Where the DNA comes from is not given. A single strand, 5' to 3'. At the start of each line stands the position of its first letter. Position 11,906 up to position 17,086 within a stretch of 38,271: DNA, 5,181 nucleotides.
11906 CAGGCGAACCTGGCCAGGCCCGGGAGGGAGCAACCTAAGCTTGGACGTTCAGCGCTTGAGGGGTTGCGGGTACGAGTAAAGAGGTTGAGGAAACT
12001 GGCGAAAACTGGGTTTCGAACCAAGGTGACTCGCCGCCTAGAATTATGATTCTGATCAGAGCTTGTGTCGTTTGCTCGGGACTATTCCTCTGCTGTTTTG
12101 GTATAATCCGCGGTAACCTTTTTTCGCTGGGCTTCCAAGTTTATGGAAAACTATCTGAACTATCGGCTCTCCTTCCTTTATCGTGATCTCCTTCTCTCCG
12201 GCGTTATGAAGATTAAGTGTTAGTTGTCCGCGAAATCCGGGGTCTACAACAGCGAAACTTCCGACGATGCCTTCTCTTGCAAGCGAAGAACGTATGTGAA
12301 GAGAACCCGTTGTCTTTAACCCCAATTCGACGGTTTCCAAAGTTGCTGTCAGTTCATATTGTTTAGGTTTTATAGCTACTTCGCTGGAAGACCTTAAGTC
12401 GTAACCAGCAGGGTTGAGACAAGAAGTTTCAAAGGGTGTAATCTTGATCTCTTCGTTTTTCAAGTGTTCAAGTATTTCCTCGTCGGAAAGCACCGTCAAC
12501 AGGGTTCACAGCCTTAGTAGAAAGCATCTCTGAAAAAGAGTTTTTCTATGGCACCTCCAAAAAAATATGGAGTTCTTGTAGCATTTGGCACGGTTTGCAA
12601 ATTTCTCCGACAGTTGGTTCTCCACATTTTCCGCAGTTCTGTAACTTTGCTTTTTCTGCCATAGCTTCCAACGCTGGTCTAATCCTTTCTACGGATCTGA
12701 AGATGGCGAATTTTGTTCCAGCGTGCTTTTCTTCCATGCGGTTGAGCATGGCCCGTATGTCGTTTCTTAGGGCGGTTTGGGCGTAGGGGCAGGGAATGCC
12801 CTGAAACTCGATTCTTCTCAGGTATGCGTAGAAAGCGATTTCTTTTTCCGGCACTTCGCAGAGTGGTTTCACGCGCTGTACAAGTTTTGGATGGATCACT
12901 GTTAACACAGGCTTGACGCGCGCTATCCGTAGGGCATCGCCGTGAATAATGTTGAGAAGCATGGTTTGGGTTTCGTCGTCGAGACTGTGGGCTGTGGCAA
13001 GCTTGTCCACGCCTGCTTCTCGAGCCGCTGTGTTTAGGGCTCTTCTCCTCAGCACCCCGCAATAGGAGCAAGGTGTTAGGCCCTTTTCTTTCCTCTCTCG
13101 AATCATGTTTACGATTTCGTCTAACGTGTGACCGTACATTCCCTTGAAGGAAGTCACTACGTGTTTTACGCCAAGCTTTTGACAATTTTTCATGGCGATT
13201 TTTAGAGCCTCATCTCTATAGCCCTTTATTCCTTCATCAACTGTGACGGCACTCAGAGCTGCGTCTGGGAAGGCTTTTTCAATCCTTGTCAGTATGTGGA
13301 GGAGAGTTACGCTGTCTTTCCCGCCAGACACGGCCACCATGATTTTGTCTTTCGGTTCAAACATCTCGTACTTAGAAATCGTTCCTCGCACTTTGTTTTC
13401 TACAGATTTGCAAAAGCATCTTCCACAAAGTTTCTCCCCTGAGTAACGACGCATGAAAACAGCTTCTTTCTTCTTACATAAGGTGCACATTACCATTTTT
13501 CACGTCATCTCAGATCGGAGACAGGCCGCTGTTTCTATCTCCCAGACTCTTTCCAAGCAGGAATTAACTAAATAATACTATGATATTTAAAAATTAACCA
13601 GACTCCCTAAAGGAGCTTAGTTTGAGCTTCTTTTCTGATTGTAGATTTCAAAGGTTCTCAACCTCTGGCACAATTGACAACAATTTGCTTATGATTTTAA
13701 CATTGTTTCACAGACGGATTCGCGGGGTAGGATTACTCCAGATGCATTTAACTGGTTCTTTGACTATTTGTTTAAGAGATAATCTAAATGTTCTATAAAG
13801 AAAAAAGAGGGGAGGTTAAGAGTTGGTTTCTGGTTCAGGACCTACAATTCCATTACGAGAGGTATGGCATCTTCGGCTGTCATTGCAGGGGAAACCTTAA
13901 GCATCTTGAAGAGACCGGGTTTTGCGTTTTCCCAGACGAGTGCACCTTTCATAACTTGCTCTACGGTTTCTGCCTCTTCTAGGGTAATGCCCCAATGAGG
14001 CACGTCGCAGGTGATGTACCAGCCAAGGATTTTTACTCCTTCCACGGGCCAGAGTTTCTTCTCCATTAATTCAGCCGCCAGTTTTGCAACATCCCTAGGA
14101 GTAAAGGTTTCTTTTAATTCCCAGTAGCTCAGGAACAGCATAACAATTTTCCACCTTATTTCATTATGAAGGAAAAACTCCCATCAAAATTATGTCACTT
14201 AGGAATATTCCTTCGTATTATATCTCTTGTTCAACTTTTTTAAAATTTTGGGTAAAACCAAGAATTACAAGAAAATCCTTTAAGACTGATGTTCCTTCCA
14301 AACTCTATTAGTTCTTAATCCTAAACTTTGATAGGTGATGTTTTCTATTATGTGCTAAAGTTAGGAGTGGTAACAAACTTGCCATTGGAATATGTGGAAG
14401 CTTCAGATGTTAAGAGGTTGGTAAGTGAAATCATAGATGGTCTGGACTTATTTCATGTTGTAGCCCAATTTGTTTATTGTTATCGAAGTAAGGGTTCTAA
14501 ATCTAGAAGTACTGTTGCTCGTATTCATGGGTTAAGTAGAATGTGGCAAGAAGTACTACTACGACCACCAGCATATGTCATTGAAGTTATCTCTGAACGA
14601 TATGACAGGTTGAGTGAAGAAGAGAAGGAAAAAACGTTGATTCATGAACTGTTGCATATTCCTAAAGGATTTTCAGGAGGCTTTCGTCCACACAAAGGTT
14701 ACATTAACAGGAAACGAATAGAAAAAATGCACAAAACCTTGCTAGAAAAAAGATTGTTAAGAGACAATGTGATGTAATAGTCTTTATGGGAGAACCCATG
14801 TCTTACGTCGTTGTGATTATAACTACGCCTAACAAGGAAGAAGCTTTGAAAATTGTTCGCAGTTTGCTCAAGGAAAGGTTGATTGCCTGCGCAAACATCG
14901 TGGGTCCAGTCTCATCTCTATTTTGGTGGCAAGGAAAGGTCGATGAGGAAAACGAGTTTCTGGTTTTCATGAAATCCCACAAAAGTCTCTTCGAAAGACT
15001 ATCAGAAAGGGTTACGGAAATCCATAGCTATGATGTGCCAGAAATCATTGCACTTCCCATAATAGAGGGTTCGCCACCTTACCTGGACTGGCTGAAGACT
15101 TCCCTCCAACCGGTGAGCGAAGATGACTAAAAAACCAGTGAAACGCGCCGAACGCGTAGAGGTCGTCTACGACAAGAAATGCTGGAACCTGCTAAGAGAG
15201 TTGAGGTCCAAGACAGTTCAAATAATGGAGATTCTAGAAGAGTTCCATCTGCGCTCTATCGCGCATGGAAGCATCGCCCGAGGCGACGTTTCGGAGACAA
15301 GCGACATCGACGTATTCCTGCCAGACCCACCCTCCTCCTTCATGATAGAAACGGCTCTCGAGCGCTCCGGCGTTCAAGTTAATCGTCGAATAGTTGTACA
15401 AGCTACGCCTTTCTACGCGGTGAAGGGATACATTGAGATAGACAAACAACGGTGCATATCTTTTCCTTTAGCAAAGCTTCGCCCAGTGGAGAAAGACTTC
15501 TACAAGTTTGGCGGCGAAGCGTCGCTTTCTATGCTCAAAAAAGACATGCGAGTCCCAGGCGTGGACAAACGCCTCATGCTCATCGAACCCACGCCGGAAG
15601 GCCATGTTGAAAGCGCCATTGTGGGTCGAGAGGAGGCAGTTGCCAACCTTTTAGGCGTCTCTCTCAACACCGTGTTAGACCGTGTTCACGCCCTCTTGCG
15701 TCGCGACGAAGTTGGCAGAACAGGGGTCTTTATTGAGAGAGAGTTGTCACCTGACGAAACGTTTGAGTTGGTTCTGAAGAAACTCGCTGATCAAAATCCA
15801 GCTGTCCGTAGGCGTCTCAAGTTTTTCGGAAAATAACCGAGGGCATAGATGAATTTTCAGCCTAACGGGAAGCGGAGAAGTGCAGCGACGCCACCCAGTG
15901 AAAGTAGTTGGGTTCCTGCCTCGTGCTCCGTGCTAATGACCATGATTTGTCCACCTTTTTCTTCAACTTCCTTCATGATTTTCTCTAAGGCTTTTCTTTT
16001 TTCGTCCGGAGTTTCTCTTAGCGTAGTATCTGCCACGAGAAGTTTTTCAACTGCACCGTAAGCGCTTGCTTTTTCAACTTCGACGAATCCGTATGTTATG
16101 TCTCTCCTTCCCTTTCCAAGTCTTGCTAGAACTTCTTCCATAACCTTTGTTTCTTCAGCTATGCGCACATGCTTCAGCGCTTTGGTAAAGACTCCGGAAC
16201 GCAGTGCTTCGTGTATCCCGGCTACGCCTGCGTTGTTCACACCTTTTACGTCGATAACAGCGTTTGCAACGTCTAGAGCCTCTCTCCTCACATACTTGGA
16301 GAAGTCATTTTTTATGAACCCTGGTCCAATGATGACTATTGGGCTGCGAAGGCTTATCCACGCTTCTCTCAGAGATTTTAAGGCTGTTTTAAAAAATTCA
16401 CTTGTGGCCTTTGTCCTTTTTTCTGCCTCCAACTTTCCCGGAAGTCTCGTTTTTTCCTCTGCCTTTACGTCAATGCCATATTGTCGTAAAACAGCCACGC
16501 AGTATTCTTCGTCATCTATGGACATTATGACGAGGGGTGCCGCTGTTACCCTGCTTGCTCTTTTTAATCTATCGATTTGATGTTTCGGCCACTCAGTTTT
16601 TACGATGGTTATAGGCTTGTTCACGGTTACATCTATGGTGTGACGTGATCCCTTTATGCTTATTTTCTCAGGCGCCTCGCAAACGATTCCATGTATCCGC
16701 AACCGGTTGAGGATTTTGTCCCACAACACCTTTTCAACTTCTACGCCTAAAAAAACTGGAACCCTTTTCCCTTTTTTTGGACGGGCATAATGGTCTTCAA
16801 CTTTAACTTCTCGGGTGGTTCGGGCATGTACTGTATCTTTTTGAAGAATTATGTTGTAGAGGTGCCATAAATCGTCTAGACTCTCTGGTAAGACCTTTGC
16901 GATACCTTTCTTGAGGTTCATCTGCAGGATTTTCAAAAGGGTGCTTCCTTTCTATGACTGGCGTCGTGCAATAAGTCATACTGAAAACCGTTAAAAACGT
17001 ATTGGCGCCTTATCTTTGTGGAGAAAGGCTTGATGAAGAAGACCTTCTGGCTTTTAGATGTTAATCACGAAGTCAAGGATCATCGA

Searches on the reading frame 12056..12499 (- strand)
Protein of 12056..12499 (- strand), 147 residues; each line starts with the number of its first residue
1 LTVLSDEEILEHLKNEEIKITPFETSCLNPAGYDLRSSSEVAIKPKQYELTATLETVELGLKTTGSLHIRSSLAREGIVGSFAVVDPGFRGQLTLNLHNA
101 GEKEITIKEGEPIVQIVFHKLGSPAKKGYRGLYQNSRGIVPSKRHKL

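Call 59: search_protein_families(library=pfam, proteins=[window:12056-12499:-], max_evalue=0.001)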
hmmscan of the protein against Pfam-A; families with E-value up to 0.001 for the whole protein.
window:12056-12499:- (147 aa): 2 families
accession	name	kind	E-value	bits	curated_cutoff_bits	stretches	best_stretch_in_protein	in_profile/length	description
PF22769.1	DCD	-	2.7e-24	86.4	27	2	39-120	69-152/153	dCTP deaminase-like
PF00692.24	dUTPase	-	3.7e-15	56.3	22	1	30-131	13-114/129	dUTPase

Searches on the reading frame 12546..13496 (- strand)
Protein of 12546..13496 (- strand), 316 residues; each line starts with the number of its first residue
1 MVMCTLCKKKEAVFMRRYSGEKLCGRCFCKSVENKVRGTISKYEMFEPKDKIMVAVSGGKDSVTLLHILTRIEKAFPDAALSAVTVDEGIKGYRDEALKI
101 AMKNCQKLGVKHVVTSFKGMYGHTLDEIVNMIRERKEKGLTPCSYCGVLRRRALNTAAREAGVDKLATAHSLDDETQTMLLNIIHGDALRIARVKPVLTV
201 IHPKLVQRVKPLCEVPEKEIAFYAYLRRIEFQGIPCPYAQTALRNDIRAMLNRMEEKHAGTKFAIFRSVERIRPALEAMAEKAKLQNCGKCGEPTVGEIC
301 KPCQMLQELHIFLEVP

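Call 59: search_protein_families(library=pfam, proteins=[window:12546-13496:-], max_evalue=0.001)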
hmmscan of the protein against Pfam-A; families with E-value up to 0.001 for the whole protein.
window:12546-13496:- (316 aa): 3 families
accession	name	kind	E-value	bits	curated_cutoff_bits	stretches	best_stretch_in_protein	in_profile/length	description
PF01171.26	ATP_bind_3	-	6.4e-18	65.5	27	1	51-249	1-181/182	PP-loop family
PF03054.22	tRNA_Me_trans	-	3.4e-07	30.6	20.6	1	51-172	2-128/202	tRNA methyl transferase HUP domain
PF16503.10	zn-ribbon_14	-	0.00061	19.7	34.9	1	286-309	1-24/32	Zinc-ribbon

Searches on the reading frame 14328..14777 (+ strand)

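Call 59: search_protein_families(library=pfam, proteins=[window:14328-14777:+], max_evalue=0.001)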
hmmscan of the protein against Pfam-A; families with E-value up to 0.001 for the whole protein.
window:14328-14777:+ (149 aa): 1 family
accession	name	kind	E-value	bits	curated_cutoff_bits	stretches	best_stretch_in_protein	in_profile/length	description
PF18894.6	PhageMetallopep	-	1.9e-23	83.5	23.7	1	21-123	2-111/134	Putative phage metallopeptidase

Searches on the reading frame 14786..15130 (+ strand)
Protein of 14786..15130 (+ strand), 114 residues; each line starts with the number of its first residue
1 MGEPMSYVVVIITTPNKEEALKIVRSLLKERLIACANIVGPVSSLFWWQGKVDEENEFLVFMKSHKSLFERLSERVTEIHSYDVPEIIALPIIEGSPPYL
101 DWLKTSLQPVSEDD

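Call 59: search_protein_families(library=pfam, proteins=[window:14786-15130:+], max_evalue=0.001)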
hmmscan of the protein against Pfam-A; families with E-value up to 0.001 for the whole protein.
window:14786-15130:+ (114 aa): 1 family
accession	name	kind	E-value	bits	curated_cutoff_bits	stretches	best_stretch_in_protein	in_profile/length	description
PF03091.20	CutA1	-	2.2e-36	124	22.4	1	8-105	1-98/99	CutA1 divalent ion tolerance protein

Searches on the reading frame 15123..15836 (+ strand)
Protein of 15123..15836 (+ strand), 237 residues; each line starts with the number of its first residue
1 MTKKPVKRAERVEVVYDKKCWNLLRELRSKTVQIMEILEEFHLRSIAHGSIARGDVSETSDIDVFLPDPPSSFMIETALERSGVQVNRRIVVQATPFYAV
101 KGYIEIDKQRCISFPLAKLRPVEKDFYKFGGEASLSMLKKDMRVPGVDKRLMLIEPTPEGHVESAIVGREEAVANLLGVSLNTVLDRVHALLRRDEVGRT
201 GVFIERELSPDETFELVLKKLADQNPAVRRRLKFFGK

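Call 59: search_protein_families(library=pfam, proteins=[window:15123-15836:+], max_evalue=0.001)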
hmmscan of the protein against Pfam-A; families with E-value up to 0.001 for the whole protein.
window:15123-15836:+ (237 aa): 1 family
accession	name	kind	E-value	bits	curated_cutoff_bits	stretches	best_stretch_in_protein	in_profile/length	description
PF01909.29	NTP_transf_2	-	0.00016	22.4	21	1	42-69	14-41/93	Nucleotidyltransferase domain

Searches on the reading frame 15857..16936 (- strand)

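Call 59: search_protein_families(library=pfam, proteins=[window:15857-16936:-], max_evalue=0.001)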
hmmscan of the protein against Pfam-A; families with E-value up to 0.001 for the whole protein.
window:15857-16936:- (359 aa): 3 families
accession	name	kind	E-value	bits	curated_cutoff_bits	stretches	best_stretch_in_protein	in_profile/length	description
PF03463.20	eRF1_1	-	1.1e-30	106.6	23.8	1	1-127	1-122/123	eRF1 domain 1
PF03465.20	eRF1_3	-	2e-24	86.5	25.8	1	259-358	1-106/106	eRF1 domain 3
PF03464.20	eRF1_2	-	5.7e-06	27.1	27.1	1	140-247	7-126/133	eRF1 domain 2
